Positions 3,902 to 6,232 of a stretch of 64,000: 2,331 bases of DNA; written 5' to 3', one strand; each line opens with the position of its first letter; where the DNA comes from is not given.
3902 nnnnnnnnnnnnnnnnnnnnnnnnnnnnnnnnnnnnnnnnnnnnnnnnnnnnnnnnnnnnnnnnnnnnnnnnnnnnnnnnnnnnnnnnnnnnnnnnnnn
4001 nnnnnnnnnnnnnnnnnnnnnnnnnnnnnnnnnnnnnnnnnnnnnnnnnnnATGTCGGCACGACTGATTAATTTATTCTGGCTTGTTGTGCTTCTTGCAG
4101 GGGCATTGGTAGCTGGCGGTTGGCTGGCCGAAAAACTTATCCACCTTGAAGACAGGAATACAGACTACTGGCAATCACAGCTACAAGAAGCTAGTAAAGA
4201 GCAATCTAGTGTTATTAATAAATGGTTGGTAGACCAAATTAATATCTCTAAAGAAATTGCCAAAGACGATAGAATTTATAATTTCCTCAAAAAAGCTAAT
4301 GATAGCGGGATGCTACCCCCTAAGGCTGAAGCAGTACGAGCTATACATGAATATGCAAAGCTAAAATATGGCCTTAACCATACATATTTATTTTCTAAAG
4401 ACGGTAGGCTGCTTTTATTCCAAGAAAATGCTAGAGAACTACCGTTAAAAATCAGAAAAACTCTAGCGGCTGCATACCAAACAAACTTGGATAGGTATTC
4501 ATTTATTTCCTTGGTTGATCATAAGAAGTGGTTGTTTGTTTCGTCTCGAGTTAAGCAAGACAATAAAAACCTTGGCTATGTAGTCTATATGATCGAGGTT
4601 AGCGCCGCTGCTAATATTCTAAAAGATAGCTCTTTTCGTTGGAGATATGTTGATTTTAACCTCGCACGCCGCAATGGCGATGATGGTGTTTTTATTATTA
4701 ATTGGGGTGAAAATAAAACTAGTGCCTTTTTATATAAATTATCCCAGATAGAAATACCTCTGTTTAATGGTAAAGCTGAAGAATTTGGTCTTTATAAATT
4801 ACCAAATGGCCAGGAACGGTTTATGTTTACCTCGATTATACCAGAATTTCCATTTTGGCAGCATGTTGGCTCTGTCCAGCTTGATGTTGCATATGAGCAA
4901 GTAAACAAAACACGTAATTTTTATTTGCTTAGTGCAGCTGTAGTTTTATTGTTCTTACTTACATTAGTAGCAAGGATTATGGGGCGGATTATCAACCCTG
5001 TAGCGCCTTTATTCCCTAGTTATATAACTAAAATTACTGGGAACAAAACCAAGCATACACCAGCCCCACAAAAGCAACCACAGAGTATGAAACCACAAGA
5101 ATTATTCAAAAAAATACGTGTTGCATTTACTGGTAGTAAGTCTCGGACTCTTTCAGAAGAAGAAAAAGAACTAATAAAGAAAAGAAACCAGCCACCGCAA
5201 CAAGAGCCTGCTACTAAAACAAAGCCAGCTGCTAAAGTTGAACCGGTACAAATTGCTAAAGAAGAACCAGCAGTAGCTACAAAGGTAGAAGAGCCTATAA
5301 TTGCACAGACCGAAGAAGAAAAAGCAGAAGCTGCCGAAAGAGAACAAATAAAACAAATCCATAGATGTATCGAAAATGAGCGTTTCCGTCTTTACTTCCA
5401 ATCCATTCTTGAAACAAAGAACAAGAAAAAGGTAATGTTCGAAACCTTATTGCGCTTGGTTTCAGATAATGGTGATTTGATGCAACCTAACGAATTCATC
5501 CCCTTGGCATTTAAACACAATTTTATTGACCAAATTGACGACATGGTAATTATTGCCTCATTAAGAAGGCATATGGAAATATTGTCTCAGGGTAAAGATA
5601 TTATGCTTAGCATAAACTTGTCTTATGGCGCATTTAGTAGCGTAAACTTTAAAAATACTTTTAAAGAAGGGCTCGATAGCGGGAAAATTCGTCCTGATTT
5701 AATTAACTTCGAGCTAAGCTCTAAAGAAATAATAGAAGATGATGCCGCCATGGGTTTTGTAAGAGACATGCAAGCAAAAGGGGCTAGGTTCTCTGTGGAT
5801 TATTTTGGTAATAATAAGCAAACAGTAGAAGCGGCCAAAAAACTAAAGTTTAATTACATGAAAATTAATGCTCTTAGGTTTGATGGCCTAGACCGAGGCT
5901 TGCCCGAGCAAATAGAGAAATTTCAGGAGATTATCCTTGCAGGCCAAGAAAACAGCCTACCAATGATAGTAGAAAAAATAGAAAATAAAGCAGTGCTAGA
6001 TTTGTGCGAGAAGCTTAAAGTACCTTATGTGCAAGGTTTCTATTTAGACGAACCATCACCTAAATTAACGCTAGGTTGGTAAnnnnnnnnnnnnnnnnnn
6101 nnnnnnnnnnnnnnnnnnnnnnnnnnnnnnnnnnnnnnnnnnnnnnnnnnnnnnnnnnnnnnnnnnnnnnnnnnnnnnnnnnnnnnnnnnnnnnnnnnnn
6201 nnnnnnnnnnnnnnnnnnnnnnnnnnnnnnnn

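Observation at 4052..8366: c-di-GMP module: degenerate EAL membrane sensor, two tandem tail-anchored mini-proteins, and a GGDEY membrane cyclase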

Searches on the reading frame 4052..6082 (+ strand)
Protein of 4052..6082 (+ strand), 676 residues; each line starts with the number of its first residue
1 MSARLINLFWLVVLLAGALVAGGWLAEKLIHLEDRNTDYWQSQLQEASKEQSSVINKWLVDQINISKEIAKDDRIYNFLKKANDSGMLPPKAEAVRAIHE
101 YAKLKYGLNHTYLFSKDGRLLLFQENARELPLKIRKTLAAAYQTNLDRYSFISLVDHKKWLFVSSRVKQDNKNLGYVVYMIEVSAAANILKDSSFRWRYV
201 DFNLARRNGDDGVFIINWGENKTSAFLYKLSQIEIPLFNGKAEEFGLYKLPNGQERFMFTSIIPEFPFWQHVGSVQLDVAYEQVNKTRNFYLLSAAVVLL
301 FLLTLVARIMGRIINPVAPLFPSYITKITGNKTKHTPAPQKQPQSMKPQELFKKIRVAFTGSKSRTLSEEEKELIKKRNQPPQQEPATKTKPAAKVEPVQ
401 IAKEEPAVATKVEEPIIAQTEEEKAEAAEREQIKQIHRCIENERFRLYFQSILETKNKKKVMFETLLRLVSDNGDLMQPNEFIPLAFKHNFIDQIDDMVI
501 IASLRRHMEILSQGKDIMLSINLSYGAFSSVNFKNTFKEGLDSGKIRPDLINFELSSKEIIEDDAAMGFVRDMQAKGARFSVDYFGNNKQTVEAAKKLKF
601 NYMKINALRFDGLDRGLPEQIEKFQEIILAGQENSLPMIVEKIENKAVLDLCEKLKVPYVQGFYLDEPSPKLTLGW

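Call 3: search_protein_families(library=pfam, proteins=[window:4052-6082:+], max_evalue=0.1)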
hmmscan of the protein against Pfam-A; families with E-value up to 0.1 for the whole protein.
window:4052-6082:+ (676 aa): 1 family
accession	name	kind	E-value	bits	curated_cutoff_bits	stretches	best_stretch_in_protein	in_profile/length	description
PF00563.25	EAL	-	8.7e-38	130.4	31.3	1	435-668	3-236/236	EAL domain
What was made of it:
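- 5354..6055 (+): EAL domain (residues 435-668) that lacks the second Asp of DD, the loop-6-stabilising Glu and the loop-6 motif, but keeps the other signature residues. Pfam E 8.7e-38 (call 3).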

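Call 4: search_protein_families(library=ncbifam, proteins=[window:4052-6082:+], max_evalue=0.1)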
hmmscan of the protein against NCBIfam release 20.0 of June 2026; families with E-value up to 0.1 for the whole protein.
window:4052-6082:+ (676 aa): 13 families
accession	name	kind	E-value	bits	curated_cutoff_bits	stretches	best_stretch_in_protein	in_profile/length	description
NF045675.1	PhdiestaseDibA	equivalog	6.7e-24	84.2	980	1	420-675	365-622/623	phosphodiesterase DibA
NF007298.0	PRK09776.1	equivalog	7.2e-24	83.7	1135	1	422-670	851-1098/1111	diguanylate cyclase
NF052458.1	PhdiestGepA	equivalog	1.6e-21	76.2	1200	1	419-670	577-833/840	phosphodiesterase GepA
NF045673.1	c-di-GMPRcptLapD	equivalog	9.3e-21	73.8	1020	1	413-670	394-646/647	cyclic di-GMP receptor LapD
NF007474.0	PRK10060.1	equivalog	1.3e-17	63.3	782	1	436-671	413-647/663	cyclic di-GMP phosphodiesterase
NF008467.0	PRK11359.1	equivalog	3.9e-14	51.6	857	1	436-670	549-784/800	oxygen-sensing cyclic-di-GMP phosphodiesterase DosP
NF008807.1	PRK11829.1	equivalog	9.5e-14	50.4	733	1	431-668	415-652/670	biofilm formation regulator HmsP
NF052596.1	RR_EAL_PvrR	equivalog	2.5e-13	49.4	580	1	418-666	129-377/398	response regulator cyclic di-GMP phosphodiesterase PvrR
NF053781.1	cdiGMPphdstlr2612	equivalog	9.4e-13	46.7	1600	1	435-672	1019-1259/1268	Tlr1612 family c-di-GMP phosphodiesterase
NF007839.0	PRK10551.1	equivalog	1.3e-11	43.8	461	1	431-670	263-502/518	cyclic di-GMP phosphodiesterase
NF051880.1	FlagAsmCDGMPTipF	equivalog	3e-10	39.5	600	1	418-668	135-393/421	flagella assembly cyclic-di-GMP phosphodiesterase TipF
NF008281.1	PRK11059.1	equivalog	2e-08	33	663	1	438-607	403-569/633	RNase E specificity factor CsrD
NF051476.1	CDiGphdiTpdA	equivalog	5.7e-07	28.7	1000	1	443-665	358-567/570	cyclic di-GMP phosphodiesterase TpdA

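Call 18: find_homologous_proteins(query=window:4052-6079:+, max_evalue=0.00001)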
Query window:4052-6079:+ (676 aa): 38 proteins with E <= 0.00001 among 8000 candidates.
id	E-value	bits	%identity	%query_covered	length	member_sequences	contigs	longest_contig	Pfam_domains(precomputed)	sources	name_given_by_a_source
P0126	0.0e+0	1511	100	100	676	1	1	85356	PF00563.26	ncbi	-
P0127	2.0e-237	808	55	100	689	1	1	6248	PF00563.26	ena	-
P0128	2.7e-234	797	54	100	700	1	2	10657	PF00563.26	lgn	-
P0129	2.0e-229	781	52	100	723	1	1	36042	PF00563.26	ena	-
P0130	1.4e-225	769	52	97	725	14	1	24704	PF00563.26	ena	-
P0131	1.8e-209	716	50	100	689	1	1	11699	PF00563.26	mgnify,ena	mgnify:CR=1 FL=1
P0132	5.9e-206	704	49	100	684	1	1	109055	PF00563.26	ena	-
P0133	9.8e-193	660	47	100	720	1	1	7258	PF00563.26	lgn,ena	-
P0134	1.7e-191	656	47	100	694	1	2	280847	PF00563.26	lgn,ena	-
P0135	6.2e-190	651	45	100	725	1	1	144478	PF00563.26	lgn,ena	-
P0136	2.5e-187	642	43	100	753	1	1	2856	PF00563.26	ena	-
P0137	2.0e-173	596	43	100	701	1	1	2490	PF00563.26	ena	-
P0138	4.1e-165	569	41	100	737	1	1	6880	PF00563.26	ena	-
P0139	5.4e-16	76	26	35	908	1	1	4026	PF00563.26,PF00990.27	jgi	-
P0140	4.3e-14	70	28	35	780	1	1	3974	PF00563.26,PF00990.27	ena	-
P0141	2.4e-12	64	25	37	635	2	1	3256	PF00563.26,PF00990.27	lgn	-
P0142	3.4e-12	64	27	34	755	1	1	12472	PF13426.14,PF13188.14,PF13185.13,PF00563.26,PF00989.32,PF00990.27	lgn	-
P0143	2.1e-11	61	25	35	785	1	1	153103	PF08447.19,PF13426.14,PF13188.14,PF08448.17,PF00563.26,PF00989.32,PF00990.27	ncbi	-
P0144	3.6e-10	57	24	35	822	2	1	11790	PF08447.19,PF13426.14,PF08448.17,PF00563.26,PF00989.32,PF00990.27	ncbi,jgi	jgi:diguanylate cyclase (GGDEF)-like protein/PAS domain S-box-containing protein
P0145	7.7e-10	56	21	35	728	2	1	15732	PF08447.19,PF01590.33,PF00563.26,PF00989.32,PF00990.27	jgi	-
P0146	1.3e-9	55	25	37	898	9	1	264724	PF00563.26,PF00990.27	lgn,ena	-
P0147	1.0e-8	52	24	35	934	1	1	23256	PF08448.17,PF00563.26,PF00989.32,PF00990.27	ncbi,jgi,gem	-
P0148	2.8e-8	51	24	37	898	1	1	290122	PF00563.26,PF00990.27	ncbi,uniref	ncbi:putative bifunctional diguanylate cyclase/phosphodiesterase [Pseudidiomarina sp.]|uniref:putati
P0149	3.4e-8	51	25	35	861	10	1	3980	PF00563.26,PF00990.27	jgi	-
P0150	4.4e-8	50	25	35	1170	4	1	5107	PF08447.19,PF13426.14,PF13188.14,PF02743.25,PF08448.17,PF00563.26,PF00989.32,PF00990.27,PF17203.11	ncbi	-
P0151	1.0e-7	49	25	35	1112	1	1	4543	PF08447.19,PF13426.14,PF13188.14,PF13185.13,PF01590.33,PF08448.17,PF13492.13,PF00563.26,PF00989.32,PF00990.27,PF00072.31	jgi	jgi:diguanylate cyclase (GGDEF)-like protein/PAS domain S-box-containing protein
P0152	1.9e-7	48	25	34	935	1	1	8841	PF13426.14,PF13188.14,PF08448.17,PF00563.26,PF00989.32,PF00990.27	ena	-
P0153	2.0e-7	48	23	36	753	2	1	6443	PF13426.14,PF13188.14,PF13185.13,PF01590.33,PF08448.17,PF00563.26,PF00989.32,PF00990.27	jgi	-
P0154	2.7e-7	48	23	35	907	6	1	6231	PF08447.19,PF13426.14,PF02743.25,PF00563.26,PF00990.27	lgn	-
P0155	2.8e-7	48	22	35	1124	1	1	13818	PF00672.31,PF08447.19,PF13426.14,PF13188.14,PF02743.25,PF24820.2,PF08448.17,PF00563.26,PF00989.32,PF21623.4,PF00990.27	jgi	jgi:diguanylate cyclase (GGDEF)-like protein/PAS domain S-box-containing protein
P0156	3.2e-7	47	24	35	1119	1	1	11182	PF08447.19,PF13426.14,PF13188.14,PF22339.2,PF13185.13,PF01590.33,PF08448.17,PF13492.13,PF00563.26,PF00989.32,PF00990.27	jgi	jgi:diguanylate cyclase (GGDEF)-like protein/PAS domain S-box-containing protein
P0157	6.8e-7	46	21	40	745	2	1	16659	PF00563.26,PF00990.27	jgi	jgi:diguanylate cyclase (GGDEF)-like protein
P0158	1.8e-6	45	25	35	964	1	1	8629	PF08447.19,PF13426.14,PF17159.11,PF00563.26,PF00989.32,PF00990.27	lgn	-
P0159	4.1e-6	44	22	35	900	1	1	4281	PF08447.19,PF13426.14,PF13188.14,PF13185.13,PF01590.33,PF08448.17,PF13492.13,PF00563.26,PF00989.32,PF00990.27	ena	-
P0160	5.4e-6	43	24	33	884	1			PF12860.14,PF02743.25,PF22588.2,PF00563.26,PF00990.27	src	-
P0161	7.6e-6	43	24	34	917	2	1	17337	PF08447.19,PF13426.14,PF13188.14,PF12860.14,PF08448.17,PF00563.26,PF00989.32,PF00990.27,PF14598.13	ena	-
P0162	9.6e-6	42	25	34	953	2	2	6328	PF08447.19,PF13426.14,PF13188.14,PF24820.2,PF08448.17,PF00563.26,PF00989.32,PF00990.27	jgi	jgi:diguanylate cyclase (GGDEF)-like protein/PAS domain S-box-containing protein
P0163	9.9e-6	42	28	25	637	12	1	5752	PF00563.26,PF00990.27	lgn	-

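Call 20: find_encoding_contigs(protein=P0134, flank=10000, max_places=2)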
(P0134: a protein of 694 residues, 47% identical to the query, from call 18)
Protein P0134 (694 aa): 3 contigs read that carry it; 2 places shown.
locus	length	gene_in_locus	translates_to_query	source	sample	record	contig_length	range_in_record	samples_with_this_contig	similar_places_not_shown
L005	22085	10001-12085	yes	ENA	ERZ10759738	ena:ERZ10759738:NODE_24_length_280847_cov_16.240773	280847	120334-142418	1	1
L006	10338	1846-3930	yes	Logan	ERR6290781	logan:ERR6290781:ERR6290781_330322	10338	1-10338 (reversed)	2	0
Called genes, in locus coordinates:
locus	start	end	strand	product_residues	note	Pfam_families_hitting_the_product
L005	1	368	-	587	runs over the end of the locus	PF00263:Secretin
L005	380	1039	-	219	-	-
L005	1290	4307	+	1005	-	PF18083:PutA_N, PF01619:Pro_dh, PF00171:Aldedh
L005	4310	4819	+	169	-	-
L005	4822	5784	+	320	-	PF02016:Peptidase_S66, PF17676:Peptidase_S66C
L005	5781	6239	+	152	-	PF06961:DUF1294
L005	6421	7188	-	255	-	PF03372:Exo_endo_phos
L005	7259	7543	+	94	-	PF01722:BolA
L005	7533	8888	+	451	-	PF00072:Response_reg, PF00158:Sigma54_activat, PF14532:Sigma54_activ_2, PF00004:AAA (weak), PF07728:AAA_5 (weak), PF25601:AAA_lid_14, PF02954:HTH_8 (weak)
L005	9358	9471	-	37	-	-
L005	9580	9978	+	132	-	-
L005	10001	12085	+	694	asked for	PF00563:EAL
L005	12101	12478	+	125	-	-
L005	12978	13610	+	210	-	PF01863:YgjP-like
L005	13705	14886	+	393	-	PF00108:Thiolase_N, PF02803:Thiolase_C, PF22691:Thiolase_C_1 (weak)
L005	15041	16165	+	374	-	PF02771:Acyl-CoA_dh_N, PF02770:Acyl-CoA_dh_M, PF00441:Acyl-CoA_dh_1, PF22924:ACOX_C_alpha1 (faint), PF08028:Acyl-CoA_dh_2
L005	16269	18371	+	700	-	PF02897:Peptidase_S9_N, PF00326:Peptidase_S9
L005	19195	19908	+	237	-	PF00578:AhpC-TSA, PF08534:Redoxin, PF13911:AhpC-TSA_2 (weak)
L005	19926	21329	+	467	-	PF00206:Lyase_1, PF10415:FumaraseC_C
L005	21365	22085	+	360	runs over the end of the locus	PF09898:DUF2125 (faint)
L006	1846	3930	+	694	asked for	PF00563:EAL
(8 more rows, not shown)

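Call 21: find_encoding_contigs(protein=P0132, flank=10000, max_places=2)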
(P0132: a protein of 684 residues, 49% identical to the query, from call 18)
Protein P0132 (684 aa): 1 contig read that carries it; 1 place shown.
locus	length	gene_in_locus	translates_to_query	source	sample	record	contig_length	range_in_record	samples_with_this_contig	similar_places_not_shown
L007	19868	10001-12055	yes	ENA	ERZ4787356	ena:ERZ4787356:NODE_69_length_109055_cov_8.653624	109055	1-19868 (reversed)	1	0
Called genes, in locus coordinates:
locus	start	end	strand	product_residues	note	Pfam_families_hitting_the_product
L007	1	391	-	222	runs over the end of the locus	-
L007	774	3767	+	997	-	PF18083:PutA_N, PF01619:Pro_dh, PF00171:Aldedh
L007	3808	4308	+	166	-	-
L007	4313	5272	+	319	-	PF02016:Peptidase_S66, PF17676:Peptidase_S66C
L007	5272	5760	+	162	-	PF06961:DUF1294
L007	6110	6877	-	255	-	PF03372:Exo_endo_phos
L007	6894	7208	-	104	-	-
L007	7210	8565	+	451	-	PF00072:Response_reg, PF00158:Sigma54_activat, PF14532:Sigma54_activ_2, PF00004:AAA (weak), PF07728:AAA_5 (weak), PF25601:AAA_lid_14, PF02954:HTH_8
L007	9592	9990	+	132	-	-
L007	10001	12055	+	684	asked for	PF00563:EAL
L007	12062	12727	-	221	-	-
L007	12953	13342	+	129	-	-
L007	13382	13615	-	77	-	-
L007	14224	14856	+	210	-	PF01863:YgjP-like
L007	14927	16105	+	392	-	PF00108:Thiolase_N, PF02803:Thiolase_C, PF22691:Thiolase_C_1 (weak)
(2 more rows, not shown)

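Call 22: find_encoding_contigs(protein=P0135, flank=10000, max_places=2)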
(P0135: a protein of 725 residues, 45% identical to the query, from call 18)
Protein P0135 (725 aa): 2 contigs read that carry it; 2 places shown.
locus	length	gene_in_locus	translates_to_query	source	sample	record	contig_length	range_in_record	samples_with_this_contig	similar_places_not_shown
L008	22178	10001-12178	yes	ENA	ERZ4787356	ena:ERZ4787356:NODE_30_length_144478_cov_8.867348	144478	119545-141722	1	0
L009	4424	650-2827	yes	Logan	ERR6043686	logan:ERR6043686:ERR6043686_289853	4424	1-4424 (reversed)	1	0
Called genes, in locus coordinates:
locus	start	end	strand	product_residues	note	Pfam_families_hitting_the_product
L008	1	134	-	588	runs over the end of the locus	PF00263:Secretin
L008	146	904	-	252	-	-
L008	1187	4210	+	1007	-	PF18083:PutA_N, PF01619:Pro_dh, PF00171:Aldedh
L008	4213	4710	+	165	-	-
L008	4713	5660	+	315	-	PF02016:Peptidase_S66, PF17676:Peptidase_S66C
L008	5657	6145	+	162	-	PF06961:DUF1294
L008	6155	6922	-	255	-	PF03372:Exo_endo_phos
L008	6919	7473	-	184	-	PF10688:Imp-YgjV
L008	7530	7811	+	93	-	PF01722:BolA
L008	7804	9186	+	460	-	PF00072:Response_reg, PF00158:Sigma54_activat, PF14532:Sigma54_activ_2, PF00004:AAA (weak), PF07728:AAA_5 (weak), PF25601:AAA_lid_14, PF02954:HTH_8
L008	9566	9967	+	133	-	-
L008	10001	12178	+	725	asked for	PF00563:EAL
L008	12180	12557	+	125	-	-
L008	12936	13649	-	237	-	PF01863:YgjP-like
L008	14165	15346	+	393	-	PF00108:Thiolase_N, PF22691:Thiolase_C_1 (faint), PF02803:Thiolase_C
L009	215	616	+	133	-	-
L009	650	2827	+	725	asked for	PF00563:EAL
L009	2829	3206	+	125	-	-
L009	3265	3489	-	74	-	-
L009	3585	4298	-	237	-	PF01863:YgjP-like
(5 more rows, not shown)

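Call 66: predict_structure(alignment_id=A3)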
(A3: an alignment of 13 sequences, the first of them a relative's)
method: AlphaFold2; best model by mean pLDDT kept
length: 676 residues; sequences in the alignment: 13
mean_pLDDT: 73.8   pTM: 0.44
mean pLDDT of the five models: 73.8, 70.8, 70.5, 70.3, 68.7
residues with pLDDT >= 90: 118; 70-90: 363; 50-70: 80; < 50: 115
segments of 3 or more residues with pLDDT < 50: 326-368, 379-417, 452-455, 457-465, 663-676
pLDDT, mean of each block of 10 residues (from residue 1): 78 83 83 89 90 90 93 92 82 88 90 91 88 85 86 89 92 92 88 74 86 82 81 80 86 87 88 90 86 85 81 68 47 34 36 41 37 48 30 27 28 44 77 80 57 48 54 71 79 71 63 62 70 75 77 79 79 85 81 84 87 86 91 90 82 88 42 33
secondary structure, 60 per line:
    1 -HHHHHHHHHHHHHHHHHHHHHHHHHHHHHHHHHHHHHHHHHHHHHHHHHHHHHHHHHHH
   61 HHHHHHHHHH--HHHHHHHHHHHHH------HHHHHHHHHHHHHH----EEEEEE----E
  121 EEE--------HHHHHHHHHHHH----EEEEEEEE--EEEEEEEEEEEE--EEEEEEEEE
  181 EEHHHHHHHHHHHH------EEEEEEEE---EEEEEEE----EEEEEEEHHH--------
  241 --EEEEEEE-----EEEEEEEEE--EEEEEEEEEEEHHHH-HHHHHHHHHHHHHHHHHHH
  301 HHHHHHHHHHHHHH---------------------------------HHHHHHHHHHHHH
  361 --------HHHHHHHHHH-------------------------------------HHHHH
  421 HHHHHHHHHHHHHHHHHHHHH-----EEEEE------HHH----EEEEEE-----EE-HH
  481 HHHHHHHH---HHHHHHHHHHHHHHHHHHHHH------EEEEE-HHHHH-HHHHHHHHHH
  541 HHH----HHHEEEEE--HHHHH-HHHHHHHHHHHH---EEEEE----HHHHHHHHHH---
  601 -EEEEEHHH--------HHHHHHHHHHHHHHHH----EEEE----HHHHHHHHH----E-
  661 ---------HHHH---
elements in order (helices of 4 or more, strands of 3 or more residues): H2-70 H73-85 H92-105 E110-115 E120-123 H132-143 E148-155 E158-169 E172-182 H183-194 E201-208 E212-218 E223-229 E243-249 E255-263 E266-276 H277-280 H282-314 H348-360 H369-378 H416-441 E447-451 E465-470 H479-488 H492-512 E519-523 H525-529 H531-543 E551-555 H558-562 H564-575 E579-583 H588-597 E602-606 H618-633 E638-641 H646-654 H670-673
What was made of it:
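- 4121..4924 (+): Periplasmic dCache-like sensor domain (residues 24-291), between TM1 (residues 5-23) and TM2 (about residues 292-314). AlphaFold2 model, pLDDT about 80-93 in this part (call 66).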
